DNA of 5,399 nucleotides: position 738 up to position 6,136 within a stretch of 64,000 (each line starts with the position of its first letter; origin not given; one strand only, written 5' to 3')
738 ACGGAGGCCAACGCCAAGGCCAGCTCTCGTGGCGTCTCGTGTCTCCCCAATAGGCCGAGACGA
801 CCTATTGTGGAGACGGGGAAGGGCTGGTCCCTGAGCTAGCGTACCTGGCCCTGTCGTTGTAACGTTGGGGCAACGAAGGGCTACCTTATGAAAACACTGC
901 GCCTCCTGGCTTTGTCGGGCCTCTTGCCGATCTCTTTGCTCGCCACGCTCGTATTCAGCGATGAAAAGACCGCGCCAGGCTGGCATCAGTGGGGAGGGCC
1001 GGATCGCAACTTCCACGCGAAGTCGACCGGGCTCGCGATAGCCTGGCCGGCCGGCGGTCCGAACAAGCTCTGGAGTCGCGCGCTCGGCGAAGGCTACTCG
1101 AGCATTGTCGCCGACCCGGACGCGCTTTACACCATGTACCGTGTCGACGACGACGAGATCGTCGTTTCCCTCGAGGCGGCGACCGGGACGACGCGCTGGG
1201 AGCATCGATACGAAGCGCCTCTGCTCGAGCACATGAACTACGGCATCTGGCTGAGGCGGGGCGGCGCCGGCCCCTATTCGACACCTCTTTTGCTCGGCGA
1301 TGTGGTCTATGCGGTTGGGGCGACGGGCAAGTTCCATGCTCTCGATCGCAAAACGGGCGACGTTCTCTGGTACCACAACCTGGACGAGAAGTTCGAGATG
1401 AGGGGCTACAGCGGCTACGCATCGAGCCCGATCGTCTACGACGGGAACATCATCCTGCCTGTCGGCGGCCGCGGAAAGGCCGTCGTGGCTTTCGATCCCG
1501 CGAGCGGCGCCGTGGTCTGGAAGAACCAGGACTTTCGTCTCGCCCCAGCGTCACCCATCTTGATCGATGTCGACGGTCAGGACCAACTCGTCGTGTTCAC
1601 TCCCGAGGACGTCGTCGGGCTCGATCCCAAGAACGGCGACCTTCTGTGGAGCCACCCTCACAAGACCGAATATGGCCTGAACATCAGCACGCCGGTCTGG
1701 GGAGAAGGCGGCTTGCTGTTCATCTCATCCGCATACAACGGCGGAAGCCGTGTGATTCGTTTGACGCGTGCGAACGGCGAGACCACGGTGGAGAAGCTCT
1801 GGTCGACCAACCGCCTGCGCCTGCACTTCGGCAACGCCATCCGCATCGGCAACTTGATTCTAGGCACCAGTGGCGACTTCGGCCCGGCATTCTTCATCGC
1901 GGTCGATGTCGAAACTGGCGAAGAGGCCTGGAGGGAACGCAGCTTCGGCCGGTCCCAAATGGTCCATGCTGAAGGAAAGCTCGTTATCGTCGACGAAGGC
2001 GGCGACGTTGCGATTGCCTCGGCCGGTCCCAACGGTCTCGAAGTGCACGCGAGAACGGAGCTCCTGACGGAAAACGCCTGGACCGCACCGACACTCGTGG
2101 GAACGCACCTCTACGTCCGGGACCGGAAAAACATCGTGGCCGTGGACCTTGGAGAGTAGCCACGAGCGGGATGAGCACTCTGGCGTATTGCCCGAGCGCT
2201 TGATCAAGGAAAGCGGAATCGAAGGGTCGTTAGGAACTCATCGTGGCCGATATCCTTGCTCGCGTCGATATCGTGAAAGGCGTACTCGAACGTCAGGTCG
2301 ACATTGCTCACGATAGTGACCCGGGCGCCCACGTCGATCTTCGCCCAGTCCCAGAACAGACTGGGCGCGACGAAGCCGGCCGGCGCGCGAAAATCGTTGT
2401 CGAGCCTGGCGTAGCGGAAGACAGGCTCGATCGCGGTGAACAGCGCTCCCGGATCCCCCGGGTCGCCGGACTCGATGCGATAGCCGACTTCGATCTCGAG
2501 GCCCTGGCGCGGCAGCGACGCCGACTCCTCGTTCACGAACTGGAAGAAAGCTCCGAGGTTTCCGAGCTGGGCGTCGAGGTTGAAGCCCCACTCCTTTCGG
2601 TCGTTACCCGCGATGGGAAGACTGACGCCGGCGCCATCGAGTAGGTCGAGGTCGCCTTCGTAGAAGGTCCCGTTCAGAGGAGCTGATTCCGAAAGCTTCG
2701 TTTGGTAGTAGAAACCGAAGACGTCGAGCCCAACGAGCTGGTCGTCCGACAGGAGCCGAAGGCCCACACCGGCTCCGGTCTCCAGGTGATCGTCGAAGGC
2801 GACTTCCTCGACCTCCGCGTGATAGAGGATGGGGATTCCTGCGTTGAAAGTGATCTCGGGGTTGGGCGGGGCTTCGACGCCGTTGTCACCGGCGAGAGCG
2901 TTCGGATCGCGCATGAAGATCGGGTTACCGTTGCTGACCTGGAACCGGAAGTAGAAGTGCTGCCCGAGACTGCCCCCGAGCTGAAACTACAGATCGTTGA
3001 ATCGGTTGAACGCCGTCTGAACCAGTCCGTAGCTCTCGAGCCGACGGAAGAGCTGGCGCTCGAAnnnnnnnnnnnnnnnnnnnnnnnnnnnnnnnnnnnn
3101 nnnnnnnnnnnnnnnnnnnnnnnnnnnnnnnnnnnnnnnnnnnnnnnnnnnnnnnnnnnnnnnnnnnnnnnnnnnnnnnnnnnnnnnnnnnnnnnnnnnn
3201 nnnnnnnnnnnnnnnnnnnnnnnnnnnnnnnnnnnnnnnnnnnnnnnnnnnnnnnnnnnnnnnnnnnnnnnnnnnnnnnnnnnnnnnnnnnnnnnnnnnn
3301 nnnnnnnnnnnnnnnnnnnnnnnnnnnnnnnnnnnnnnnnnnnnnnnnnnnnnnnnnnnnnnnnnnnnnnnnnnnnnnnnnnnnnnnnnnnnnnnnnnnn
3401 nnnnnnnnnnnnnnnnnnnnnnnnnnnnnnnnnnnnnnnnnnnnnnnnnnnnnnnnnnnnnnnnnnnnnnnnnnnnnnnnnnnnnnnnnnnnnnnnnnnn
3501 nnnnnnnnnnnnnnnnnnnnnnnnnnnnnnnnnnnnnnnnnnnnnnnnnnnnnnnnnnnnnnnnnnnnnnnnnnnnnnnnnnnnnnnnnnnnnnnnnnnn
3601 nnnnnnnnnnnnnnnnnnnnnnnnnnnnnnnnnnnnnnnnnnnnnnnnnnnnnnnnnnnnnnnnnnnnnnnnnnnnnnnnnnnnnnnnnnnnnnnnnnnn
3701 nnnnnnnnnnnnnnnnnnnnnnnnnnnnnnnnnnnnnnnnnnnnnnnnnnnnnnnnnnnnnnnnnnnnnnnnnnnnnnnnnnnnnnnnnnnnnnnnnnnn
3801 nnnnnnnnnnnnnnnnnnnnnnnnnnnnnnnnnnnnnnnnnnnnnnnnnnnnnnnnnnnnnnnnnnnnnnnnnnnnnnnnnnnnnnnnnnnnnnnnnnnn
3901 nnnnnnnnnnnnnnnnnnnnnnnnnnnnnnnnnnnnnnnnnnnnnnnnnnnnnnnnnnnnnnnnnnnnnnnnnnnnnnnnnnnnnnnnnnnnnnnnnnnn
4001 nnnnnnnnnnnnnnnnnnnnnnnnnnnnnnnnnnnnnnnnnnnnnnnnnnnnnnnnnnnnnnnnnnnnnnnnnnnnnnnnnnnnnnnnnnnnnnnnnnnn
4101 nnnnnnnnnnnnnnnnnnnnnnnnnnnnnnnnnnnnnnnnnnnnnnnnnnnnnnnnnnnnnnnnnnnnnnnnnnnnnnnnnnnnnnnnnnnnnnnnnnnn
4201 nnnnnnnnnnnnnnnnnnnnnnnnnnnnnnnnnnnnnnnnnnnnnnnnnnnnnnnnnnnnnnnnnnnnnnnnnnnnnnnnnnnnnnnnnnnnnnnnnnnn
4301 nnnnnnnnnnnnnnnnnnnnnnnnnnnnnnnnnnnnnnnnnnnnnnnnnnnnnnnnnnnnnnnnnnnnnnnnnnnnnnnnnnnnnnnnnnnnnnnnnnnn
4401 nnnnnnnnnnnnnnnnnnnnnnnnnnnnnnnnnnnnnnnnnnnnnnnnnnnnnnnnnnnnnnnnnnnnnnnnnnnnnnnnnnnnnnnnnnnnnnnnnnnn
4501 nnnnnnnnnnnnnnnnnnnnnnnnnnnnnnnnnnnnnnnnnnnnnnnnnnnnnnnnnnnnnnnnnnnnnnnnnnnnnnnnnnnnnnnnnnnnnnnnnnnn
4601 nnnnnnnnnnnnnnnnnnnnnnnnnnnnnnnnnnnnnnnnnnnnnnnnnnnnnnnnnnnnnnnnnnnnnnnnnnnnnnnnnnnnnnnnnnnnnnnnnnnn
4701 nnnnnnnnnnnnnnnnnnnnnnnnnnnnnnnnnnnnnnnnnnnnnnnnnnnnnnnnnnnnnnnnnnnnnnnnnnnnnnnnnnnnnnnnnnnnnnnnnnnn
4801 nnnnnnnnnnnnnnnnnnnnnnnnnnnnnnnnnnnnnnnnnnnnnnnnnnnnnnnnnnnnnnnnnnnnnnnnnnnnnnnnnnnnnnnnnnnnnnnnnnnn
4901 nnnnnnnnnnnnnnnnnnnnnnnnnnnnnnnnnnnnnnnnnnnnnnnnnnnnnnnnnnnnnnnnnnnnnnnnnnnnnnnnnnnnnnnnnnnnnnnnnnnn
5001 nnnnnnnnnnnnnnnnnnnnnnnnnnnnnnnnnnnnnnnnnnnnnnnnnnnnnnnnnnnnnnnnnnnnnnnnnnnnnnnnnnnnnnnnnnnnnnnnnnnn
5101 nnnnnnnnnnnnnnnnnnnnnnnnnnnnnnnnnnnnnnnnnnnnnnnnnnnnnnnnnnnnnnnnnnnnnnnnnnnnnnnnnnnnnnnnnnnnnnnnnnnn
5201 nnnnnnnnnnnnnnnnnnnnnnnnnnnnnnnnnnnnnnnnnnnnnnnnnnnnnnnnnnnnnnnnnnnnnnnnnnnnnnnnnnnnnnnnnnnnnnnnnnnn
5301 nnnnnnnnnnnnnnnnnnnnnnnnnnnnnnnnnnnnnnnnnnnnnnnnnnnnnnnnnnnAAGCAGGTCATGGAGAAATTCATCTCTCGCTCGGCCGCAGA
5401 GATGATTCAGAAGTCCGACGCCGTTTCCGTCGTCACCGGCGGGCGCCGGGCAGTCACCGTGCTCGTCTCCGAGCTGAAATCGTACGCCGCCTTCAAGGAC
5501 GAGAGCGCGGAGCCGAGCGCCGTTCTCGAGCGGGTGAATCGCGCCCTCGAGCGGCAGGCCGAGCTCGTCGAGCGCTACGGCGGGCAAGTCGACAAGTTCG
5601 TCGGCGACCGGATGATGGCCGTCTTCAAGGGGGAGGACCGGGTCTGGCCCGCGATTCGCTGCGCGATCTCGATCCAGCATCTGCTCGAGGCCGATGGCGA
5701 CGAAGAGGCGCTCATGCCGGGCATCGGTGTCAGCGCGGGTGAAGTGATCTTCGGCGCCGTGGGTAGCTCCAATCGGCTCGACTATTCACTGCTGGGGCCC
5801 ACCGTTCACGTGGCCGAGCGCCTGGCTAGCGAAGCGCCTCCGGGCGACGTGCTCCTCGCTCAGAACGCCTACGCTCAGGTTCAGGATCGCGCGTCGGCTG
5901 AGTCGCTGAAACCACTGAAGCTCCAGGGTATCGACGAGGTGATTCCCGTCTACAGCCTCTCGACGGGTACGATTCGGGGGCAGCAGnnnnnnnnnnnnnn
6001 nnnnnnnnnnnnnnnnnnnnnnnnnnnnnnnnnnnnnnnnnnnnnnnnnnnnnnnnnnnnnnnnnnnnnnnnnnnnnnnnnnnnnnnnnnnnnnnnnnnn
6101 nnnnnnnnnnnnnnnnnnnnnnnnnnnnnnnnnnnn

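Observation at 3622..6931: Transmembrane HAMP - nucleotidyl cyclase - Ser/Thr kinase triple fusion, translationally coupled to a secreted cupredoxin-like protein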

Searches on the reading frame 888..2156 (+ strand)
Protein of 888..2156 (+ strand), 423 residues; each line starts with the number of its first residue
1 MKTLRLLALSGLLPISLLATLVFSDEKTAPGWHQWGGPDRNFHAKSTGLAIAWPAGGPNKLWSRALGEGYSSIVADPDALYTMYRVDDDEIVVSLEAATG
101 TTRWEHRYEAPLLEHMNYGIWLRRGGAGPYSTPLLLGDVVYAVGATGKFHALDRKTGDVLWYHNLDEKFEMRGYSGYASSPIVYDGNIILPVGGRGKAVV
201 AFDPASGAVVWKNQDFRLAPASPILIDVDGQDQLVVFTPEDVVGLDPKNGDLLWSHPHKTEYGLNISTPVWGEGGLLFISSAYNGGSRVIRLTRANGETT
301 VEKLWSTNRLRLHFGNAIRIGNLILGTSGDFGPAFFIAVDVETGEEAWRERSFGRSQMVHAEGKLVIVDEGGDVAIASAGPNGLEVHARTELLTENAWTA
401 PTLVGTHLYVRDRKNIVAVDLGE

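Call 3: search_protein_families(library=pfam, proteins=[window:888-2156:+], max_evalue=0.1)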
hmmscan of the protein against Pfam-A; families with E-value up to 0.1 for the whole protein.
window:888-2156:+ (423 aa): 5 families
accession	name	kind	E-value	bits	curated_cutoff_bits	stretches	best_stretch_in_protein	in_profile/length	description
PF13360.13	PQQ_2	-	4.4e-30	105.5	27.6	2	89-349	2-232/233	Outer membrane protein assembly factor BamB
PF01011.28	PQQ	-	4.4e-13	49.2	26.7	1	131-168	51-88/595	Glucose/ethanol/alcohol dehydrogenase, beta-propeller domain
PF13570.13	Beta-prop_ACSF4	-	1.4e-07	31.7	133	1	138-259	20-132/329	Beta-alanine-activating enzyme, beta-propeller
PF25293.1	Beta-prop_EMC1_N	-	1.9e-06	28.1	34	1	151-303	45-193/219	EMC1 N-terminal beta-propeller domain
PF23727.1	Beta-prop_FAM234A_B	-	0.00017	20.7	26.4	0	202-270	57-130/467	FAM234A/B beta-propeller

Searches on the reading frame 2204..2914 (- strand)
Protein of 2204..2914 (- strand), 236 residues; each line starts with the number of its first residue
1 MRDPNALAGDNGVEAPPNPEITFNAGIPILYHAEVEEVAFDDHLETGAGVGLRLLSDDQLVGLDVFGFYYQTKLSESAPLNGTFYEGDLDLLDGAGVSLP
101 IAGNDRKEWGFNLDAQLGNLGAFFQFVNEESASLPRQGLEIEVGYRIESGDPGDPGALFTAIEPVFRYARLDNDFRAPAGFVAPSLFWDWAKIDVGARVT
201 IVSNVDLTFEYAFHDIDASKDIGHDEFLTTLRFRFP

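Call 3: search_protein_families(library=pfam, proteins=[window:2204-2914:-], max_evalue=0.1)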
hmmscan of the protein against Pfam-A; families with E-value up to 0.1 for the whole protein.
window:2204-2914:- (236 aa): 1 family
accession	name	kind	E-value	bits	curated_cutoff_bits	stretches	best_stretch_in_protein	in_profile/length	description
PF13505.12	OMP_b-brl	-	0.03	14.9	28.7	0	194-235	133-175/175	Outer membrane protein beta-barrel domain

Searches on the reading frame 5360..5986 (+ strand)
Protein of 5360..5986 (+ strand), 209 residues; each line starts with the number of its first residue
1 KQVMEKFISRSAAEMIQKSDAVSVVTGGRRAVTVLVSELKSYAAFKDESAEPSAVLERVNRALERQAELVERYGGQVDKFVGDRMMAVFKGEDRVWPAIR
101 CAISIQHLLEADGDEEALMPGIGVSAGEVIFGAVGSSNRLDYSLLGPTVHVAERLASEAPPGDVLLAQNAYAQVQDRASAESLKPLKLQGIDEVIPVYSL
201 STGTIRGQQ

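Call 5: search_solved_structures(query=window:5360-5986:+, max_evalue=0.01, show_alignments=4)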
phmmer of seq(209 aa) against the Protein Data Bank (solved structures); distinct sequences matched with E-value up to 0.01: 39.
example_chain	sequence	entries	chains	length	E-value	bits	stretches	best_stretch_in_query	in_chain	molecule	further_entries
2w01_A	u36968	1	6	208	3.8e-18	69.3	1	24-199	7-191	ADENYLATE CYCLASE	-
6fht_A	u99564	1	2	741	1.1e-17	67.8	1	16-199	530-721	Bacteriophytochrome,Adenylate cyclase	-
3r5g_A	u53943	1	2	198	2.4e-16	63.4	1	29-200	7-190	CyaB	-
5mbh_A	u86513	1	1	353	9.3e-15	58.2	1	33-168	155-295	Beta subunit of photoactivated adenylyl cyclase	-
5mbg_A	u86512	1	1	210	5.1e-14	55.8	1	49-199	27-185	Beta subunit of photoactivated adenylyl cyclase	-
5mbk_A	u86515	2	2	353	1e-13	54.8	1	35-168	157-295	Beta subunit of photoactivated adenylyl cyclase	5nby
5mbj_A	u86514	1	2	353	1e-13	54.8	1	35-168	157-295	Beta subunit of photoactivated adenylyl cyclase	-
5m27_A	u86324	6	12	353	1e-13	54.8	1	35-168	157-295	Beta subunit of photoactivated adenylyl cyclase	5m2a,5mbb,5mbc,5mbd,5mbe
5x4u_A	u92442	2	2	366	6.4e-13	52.3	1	3-201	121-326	Photoactivated adenylyl cyclase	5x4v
5x4t_A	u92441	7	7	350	6.4e-13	52.3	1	3-200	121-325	Photoactivated adenylyl cyclase | Family 3 adenylate cyclase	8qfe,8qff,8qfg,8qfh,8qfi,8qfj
9f1z_A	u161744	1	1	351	6.5e-13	52.2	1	3-200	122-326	Family 3 adenylate cyclase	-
4yus_A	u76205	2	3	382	7.2e-13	52.1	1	3-200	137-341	Family 3 adenylate cyclase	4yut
9f1w_A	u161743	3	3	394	7.8e-13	52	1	3-200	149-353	Family 3 adenylate cyclase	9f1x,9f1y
1wc0_A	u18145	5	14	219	3.7e-12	49.8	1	30-196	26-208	ADENYLATE CYCLASE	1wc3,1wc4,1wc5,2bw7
1wc1_A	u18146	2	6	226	3.9e-12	49.7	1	30-196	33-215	ADENYLATE CYCLASE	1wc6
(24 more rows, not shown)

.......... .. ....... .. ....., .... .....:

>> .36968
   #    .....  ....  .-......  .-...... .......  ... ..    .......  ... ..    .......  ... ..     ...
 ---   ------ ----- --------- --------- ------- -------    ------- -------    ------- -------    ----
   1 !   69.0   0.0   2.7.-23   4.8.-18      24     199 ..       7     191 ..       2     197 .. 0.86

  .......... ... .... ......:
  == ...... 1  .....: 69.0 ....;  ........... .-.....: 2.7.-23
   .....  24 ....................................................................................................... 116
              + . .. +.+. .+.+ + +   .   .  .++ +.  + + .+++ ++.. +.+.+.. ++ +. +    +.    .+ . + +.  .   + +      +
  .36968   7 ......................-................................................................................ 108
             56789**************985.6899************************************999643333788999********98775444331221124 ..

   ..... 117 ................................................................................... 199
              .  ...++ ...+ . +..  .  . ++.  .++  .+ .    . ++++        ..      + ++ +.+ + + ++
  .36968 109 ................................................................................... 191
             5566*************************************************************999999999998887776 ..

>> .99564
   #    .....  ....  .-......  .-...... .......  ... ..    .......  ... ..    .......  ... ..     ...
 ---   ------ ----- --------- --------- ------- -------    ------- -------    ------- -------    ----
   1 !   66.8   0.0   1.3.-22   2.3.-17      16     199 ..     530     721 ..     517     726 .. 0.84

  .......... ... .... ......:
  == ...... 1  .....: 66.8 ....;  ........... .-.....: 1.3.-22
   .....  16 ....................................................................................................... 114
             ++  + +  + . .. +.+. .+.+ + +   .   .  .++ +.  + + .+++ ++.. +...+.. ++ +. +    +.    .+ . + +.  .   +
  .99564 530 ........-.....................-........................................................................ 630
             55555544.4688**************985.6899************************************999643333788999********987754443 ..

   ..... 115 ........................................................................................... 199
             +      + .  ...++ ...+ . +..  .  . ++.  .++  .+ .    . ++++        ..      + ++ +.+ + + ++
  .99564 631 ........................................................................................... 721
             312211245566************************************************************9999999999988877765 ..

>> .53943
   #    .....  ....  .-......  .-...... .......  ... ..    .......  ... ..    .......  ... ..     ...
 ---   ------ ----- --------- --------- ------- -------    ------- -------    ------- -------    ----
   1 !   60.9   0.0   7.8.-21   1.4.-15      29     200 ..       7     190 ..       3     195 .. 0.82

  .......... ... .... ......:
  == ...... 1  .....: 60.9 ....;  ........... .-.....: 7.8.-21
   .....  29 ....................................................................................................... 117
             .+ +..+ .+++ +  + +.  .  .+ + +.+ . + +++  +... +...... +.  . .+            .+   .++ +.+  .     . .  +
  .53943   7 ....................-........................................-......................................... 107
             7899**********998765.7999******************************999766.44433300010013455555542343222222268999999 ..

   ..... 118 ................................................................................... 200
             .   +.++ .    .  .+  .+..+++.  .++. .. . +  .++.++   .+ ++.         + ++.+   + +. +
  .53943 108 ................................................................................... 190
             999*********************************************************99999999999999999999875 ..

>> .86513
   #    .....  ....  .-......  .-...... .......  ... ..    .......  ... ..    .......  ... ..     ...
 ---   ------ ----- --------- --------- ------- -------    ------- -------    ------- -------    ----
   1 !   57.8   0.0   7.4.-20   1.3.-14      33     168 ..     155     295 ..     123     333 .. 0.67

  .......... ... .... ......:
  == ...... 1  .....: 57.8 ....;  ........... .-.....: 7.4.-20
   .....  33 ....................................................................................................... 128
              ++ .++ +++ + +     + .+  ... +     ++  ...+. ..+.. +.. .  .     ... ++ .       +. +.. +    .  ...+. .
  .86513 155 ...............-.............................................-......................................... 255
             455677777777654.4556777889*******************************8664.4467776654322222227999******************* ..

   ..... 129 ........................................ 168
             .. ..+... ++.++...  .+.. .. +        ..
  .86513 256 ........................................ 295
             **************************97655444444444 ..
